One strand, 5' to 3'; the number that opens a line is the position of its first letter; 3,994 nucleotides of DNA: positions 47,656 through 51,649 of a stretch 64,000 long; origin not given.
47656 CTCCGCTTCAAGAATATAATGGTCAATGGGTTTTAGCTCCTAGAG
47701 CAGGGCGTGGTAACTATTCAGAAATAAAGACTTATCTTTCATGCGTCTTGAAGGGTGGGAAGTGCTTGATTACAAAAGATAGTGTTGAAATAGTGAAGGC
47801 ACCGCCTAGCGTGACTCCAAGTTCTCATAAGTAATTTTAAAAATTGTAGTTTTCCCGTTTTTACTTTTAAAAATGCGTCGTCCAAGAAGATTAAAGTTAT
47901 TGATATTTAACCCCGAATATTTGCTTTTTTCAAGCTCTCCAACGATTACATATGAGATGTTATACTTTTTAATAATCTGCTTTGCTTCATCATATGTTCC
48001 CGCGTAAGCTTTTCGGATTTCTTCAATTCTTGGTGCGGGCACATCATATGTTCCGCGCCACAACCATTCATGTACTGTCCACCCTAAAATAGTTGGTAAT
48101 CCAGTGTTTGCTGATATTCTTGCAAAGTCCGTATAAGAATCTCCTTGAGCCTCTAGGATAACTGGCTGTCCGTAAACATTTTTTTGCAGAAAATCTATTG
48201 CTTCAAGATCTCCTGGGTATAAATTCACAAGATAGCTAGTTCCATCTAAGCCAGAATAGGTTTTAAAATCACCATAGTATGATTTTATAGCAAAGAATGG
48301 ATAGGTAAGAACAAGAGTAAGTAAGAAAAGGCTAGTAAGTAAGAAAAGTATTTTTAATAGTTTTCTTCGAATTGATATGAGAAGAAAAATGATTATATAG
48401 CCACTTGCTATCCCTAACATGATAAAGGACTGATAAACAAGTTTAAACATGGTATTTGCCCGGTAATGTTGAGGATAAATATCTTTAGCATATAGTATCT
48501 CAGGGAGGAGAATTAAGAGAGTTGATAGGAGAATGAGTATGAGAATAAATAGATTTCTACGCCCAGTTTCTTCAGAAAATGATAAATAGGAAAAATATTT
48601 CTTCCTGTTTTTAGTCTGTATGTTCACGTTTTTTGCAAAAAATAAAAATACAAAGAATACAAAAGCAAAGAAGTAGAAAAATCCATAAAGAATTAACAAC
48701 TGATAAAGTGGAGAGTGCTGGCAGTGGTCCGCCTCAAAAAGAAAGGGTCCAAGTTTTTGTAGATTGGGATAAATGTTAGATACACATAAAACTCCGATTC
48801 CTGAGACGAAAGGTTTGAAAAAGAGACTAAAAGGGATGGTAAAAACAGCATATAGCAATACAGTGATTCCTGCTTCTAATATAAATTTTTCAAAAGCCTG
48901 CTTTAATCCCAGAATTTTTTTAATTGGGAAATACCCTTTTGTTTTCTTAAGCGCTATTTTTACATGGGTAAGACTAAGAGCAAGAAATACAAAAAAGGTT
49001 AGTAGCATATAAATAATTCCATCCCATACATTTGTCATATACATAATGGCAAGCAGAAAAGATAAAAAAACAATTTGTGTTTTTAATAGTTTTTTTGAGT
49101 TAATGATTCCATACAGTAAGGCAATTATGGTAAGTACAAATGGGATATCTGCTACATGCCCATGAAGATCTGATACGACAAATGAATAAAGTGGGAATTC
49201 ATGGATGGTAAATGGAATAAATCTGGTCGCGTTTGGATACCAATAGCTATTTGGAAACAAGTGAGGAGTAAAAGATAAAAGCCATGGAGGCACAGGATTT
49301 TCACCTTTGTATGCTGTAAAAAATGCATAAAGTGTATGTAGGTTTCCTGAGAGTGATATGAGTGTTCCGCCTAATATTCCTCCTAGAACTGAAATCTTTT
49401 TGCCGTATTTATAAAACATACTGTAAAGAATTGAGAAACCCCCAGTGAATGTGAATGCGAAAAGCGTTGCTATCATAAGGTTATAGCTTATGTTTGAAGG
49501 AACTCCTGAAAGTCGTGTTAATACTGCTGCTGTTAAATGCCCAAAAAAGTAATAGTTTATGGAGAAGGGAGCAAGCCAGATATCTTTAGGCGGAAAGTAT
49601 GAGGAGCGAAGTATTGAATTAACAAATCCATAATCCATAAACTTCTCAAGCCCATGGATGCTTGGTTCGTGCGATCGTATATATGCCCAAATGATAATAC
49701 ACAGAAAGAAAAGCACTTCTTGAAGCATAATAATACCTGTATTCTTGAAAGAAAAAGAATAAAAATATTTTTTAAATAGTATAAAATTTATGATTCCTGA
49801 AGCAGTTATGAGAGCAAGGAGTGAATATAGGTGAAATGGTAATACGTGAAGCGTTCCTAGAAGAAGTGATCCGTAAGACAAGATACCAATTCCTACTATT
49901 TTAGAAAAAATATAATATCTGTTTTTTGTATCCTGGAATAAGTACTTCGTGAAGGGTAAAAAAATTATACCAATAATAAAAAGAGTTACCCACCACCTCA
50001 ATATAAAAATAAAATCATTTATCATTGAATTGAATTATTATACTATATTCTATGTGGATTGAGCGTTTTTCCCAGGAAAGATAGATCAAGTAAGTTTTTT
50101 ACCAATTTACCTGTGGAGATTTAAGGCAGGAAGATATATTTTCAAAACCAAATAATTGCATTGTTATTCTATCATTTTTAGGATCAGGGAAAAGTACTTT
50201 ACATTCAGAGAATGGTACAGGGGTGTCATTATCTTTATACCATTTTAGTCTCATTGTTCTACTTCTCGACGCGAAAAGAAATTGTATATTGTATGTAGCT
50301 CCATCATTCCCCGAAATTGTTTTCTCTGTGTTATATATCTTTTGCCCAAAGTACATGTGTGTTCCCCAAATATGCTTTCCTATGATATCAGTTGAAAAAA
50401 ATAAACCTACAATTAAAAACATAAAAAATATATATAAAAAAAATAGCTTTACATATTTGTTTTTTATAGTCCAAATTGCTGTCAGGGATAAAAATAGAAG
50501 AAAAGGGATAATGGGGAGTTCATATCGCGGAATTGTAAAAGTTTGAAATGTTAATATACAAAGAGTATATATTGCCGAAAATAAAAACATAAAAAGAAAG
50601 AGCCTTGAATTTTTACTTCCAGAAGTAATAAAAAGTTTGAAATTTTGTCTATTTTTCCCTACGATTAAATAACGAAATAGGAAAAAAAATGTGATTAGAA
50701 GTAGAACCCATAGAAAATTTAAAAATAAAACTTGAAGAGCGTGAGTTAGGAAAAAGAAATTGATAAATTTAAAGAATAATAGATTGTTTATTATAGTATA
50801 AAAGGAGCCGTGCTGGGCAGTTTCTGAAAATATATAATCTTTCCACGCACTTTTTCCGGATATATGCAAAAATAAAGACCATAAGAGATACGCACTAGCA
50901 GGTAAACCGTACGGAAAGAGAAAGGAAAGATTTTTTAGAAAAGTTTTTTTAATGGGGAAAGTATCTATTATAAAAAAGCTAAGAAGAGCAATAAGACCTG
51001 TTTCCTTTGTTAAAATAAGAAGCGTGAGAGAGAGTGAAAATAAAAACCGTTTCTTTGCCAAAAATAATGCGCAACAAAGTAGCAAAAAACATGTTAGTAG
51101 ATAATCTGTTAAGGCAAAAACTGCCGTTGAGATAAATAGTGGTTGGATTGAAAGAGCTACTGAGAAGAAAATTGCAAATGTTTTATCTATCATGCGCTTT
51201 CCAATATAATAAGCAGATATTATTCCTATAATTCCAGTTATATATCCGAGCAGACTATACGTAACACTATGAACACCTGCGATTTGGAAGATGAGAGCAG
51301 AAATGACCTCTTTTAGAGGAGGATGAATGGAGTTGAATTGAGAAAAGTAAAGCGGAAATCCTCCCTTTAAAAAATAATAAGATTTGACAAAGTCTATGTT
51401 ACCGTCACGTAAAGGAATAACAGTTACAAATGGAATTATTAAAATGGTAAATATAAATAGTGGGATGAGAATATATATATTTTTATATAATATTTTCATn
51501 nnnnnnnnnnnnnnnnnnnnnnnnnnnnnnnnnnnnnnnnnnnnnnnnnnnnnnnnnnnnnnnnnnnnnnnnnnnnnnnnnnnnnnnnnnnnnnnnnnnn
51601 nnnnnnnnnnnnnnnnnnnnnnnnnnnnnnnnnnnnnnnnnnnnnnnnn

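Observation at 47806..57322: pilN/pilO-like genes co-oriented with a surface-protein glycosylation module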

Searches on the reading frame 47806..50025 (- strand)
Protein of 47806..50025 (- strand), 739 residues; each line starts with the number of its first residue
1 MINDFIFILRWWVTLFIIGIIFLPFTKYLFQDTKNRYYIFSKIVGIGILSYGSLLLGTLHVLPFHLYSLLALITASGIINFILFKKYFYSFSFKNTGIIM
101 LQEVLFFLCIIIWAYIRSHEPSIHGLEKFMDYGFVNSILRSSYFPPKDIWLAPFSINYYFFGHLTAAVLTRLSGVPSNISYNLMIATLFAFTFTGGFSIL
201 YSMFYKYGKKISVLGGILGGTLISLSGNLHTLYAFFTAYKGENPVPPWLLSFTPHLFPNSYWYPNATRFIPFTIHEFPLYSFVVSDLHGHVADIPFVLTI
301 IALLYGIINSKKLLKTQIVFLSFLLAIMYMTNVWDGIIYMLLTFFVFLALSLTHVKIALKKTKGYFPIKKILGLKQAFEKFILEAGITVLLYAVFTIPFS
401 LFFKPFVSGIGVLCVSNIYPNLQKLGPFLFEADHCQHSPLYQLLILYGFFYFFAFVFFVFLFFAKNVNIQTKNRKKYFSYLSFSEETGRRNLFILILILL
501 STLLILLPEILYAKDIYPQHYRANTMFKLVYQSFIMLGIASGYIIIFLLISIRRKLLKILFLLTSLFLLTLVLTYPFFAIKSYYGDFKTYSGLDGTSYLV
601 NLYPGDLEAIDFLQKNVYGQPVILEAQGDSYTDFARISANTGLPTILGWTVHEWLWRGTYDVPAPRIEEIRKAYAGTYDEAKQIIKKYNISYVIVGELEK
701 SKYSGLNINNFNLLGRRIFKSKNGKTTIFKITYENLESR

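Call 4: search_protein_families(library=pfam, proteins=[window:47806-50025:-], max_evalue=0.1)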
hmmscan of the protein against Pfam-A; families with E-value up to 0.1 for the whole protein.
window:47806-50025:- (739 aa): 1 family
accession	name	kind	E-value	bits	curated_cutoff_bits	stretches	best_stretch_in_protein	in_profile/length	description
PF10060.15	DUF2298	-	1.1e-94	318.6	27.8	2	49-470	2-390/488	Uncharacterized membrane protein (DUF2298)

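Call 5: search_protein_families(library=ncbifam, proteins=[window:47806-50025:-], max_evalue=0.1)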
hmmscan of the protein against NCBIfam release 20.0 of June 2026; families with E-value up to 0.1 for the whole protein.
window:47806-50025:- (739 aa): 1 family
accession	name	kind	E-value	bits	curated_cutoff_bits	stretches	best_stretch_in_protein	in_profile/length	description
TIGR03662.1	Chlor_Arch_YYY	subfamily_domain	2.6e-139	466.1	300.25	1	5-730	2-725/727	chlor_Arch_YYY domain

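Call 41: search_solved_structures(query=window:47806-50025:-, max_evalue=1)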
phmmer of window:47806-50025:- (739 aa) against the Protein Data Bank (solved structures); distinct sequences matched with E-value up to 1: 0.

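Call 47: find_related_loci(query=A4, collection=metagenome_contigs, flank=10000)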
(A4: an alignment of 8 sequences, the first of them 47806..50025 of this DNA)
Query A4 (739 aa) in metagenome_contigs; peptide patterns used: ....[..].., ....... (x = any residue, [..] = any of these).
600 stretches matched a pattern (row limit reached: there are more); 467 encode a relative of the query (tblastn E <= 1e-3); the best 80 are kept; 80 distinct loci.
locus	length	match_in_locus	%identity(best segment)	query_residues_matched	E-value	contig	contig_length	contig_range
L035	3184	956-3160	52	4-731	0e+0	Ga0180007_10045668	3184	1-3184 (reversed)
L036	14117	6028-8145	50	1-733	0e+0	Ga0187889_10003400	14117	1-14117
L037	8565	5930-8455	47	3-732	0e+0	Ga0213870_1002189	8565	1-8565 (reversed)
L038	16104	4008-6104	51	4-725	0e+0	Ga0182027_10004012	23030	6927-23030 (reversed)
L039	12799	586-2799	51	1-731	0e+0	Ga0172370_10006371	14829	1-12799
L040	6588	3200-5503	49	3-734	0e+0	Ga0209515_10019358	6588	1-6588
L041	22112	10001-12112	53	4-733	0e+0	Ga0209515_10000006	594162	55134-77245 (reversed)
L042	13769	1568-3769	52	1-732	0e+0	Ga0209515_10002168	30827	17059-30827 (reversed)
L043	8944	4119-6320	52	1-732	0e+0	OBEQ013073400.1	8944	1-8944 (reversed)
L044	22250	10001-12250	50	10-734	0e+0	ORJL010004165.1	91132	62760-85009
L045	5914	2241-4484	50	1-731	0e+0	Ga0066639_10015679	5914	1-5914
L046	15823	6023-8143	53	4-732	0e+0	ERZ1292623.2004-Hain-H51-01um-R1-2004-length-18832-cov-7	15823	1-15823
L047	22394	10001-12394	50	3-732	0e+0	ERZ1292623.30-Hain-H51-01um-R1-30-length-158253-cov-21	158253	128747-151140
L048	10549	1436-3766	48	2-725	0e+0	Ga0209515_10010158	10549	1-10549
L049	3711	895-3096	52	3-731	0e+0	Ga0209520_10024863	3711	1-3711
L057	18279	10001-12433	47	4-731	0e+0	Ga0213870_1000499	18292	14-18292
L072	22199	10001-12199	50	4-731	0e+0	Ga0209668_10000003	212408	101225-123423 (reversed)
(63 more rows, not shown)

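Call 50: search_protein_families(library=pfam, proteins=[L047:8831-9871:+, L047:7638-8696:-, L047:5960-7615:-, L047:5332-5943:-, L047:4131-5261:+, L047:2567-4039:-, L047:1119-2441:-, L072:8456-9868:+], max_evalue=0.01)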
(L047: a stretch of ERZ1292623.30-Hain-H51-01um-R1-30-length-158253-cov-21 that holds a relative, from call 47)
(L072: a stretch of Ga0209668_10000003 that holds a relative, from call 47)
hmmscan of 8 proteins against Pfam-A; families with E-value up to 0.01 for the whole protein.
L047:8831-9871:+ (346 aa): 2 families
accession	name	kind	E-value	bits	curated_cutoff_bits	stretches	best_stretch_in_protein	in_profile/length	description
PF04019.17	DUF359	-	2.3e-28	98.8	25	1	204-329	1-125/126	Protein of unknown function (DUF359)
PF01467.32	CTP_transf_like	-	5.3e-15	56.2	21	1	7-145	1-132/133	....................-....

L047:7638-8696:- (352 aa): 7 families
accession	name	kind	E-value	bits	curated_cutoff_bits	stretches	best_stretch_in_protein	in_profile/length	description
PF00004.35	AAA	-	1.5e-16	61.4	21.2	1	122-259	1-126/131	ATPase family associated with various cellular activities (AAA)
PF22667.2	Lon_lid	-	7e-10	38.9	27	1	283-336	1-55/57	Lon protease AAA+ ATPase lid domain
PF07728.20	AAA_5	-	9.1e-07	29.4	22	1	122-245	2-124/139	AAA domain (dynein-related subfamily)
PF24883.2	NPHP3_N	-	0.00062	20.4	24.8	0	116-145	19-48/164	Nephrocystin 3, N-terminal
PF07724.20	AAA_2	-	0.0036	17.8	27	0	123-245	7-126/166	AAA domain (Cdc48 subfamily)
PF13401.12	AAA_22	-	0.0052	17.5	27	0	121-215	7-109/130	AAA domain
PF07693.20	KAP_NTPase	-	0.0085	15.8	20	0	177-218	142-183/293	KAP family P-loop domain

L047:5960-7615:- (551 aa): 5 families
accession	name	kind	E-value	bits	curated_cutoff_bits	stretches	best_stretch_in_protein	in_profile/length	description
PF22505.1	RNase_J_b_CASP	-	9.2e-42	142.2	27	1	221-344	2-125/126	Ribonuclease J, beta-CASP domain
PF17770.6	RNase_J_C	-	1.8e-17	64.6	23.8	1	452-551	1-102/102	Ribonuclease J C-terminal domain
PF00753.33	Lactamase_B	-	3.2e-10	40.7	22.7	1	15-113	3-93/196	Metallo-beta-lactamase superfamily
PF12706.13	Lactamase_B_2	-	1e-07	32.2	27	1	31-162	4-144/200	Beta-lactamase superfamily domain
PF07521.17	RMMBL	-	1.2e-07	32.1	21.6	1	360-406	10-58/63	Zn-dependent metallo-hydrolase RNA specificity domain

L047:5332-5943:- (203 aa): 1 family
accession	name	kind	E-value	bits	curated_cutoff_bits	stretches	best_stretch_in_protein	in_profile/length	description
PF02660.20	G3P_acyltransf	-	1.3e-51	175.4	24.1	1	23-194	1-164/164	Glycerol-3-phosphate acyltransferase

L047:4131-5261:+ (376 aa): 2 families
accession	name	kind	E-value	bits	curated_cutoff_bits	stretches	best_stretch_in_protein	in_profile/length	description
PF07995.17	GSDH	-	2.9e-90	303.3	25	1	61-358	1-329/332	Glucose / Sorbosone dehydrogenase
PF22510.1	FlhF_N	-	0.0042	17.5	27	1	135-160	19-44/54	Flagellar biosynthesis protein FlhF, N domain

L047:2567-4039:- (490 aa): 2 families
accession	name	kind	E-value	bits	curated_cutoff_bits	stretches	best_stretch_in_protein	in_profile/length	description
PF00120.29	Gln-synt_C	-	3.4e-76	257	24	1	151-461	3-331/344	Glutamine synthetase, catalytic domain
PF03951.24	Gln-synt_N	-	1.1e-09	38.3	33.4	1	64-127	3-68/82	Glutamine synthetase, beta-Grasp domain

L047:1119-2441:- (440 aa): 0 families

L072:8456-9868:+ (470 aa): 1 family
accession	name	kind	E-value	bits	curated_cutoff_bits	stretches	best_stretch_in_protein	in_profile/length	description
PF13231.12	PMT_2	-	6.2e-07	30.2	26.1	1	90-222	6-134/160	Dolichyl-phosphate-mannose-protein mannosyltransferase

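Call 57: search_solved_structures(query=A4, max_evalue=10)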
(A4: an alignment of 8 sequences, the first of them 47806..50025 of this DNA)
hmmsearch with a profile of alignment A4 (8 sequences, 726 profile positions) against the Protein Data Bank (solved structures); distinct sequences matched with E-value up to 10: 13.
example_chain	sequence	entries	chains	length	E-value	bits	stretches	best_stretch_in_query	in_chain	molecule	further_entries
5brb_A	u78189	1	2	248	0.87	11.1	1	659-700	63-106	Triosephosphate isomerase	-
28jw_o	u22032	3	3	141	1.5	10.3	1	620-690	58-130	30S ribosomal protein S15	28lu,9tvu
1vga_A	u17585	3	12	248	1.5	10.3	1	662-700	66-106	Triosephosphate isomerase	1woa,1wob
5bmx_A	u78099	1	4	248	1.5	10.3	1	660-700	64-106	Triosephosphate isomerase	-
3pwa_A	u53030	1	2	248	1.6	10.3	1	662-700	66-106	Triosephosphate isomerase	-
3pvf_A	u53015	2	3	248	1.6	10.3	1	662-700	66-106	Triosephosphate isomerase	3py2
1lyx_A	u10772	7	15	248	1.6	10.3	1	662-700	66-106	Triosephosphate Isomerase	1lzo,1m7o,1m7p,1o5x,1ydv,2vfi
2vff_A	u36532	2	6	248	1.6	10.2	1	662-700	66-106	TRIOSEPHOSPHATE ISOMERASE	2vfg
4z0s_A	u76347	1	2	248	1.7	10.2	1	662-700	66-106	Triosephosphate isomerase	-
4zz9_A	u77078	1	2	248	1.7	10.1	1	660-700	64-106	Triosephosphate isomerase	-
4yxg_A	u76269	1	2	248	1.8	10.1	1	662-700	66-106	Triosephosphate isomerase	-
4z0j_A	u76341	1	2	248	1.8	10.1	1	667-700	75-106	Triosephosphate isomerase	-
2vfd_A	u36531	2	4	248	1.9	10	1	662-700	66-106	TRIOSEPHOSPHATE ISOMERASE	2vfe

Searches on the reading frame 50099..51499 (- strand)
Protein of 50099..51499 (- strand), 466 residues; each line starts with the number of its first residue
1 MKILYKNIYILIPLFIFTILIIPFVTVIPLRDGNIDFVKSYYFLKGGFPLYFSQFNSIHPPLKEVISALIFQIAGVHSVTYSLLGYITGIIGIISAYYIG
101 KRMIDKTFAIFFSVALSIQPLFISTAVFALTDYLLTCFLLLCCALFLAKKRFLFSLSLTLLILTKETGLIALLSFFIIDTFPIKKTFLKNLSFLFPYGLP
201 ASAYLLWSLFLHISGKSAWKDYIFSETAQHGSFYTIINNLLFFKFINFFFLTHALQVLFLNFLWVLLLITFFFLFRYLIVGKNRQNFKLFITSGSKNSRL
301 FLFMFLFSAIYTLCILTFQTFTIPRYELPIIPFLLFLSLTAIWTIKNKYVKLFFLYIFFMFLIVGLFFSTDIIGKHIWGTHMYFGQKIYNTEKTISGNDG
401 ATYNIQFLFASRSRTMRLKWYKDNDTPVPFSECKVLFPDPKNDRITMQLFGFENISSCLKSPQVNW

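Call 4: search_protein_families(library=pfam, proteins=[window:50099-51499:-], max_evalue=0.1)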
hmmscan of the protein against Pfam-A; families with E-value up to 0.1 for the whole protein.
window:50099-51499:- (466 aa): 1 family
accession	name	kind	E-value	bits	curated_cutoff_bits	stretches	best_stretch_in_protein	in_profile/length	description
PF13231.12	PMT_2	-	2.3e-06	28.3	26.1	1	59-179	2-132/160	Dolichyl-phosphate-mannose-protein mannosyltransferase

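Call 5: search_protein_families(library=ncbifam, proteins=[window:50099-51499:-], max_evalue=0.1)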
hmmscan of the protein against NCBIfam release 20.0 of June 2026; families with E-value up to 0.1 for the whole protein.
window:50099-51499:- (466 aa): 1 family
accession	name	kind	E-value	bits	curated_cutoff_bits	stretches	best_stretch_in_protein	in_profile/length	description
NF046093.1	AZOBR_p60025_fam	subfamily_domain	4.6e-07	29.3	150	1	80-200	111-230/232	AZOBR_p60025 family cell surface glycopolymer formation protein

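Call 40: search_solved_structures(query=window:50099-51499:-, max_evalue=1)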
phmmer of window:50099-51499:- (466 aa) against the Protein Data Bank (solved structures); distinct sequences matched with E-value up to 1: 0.
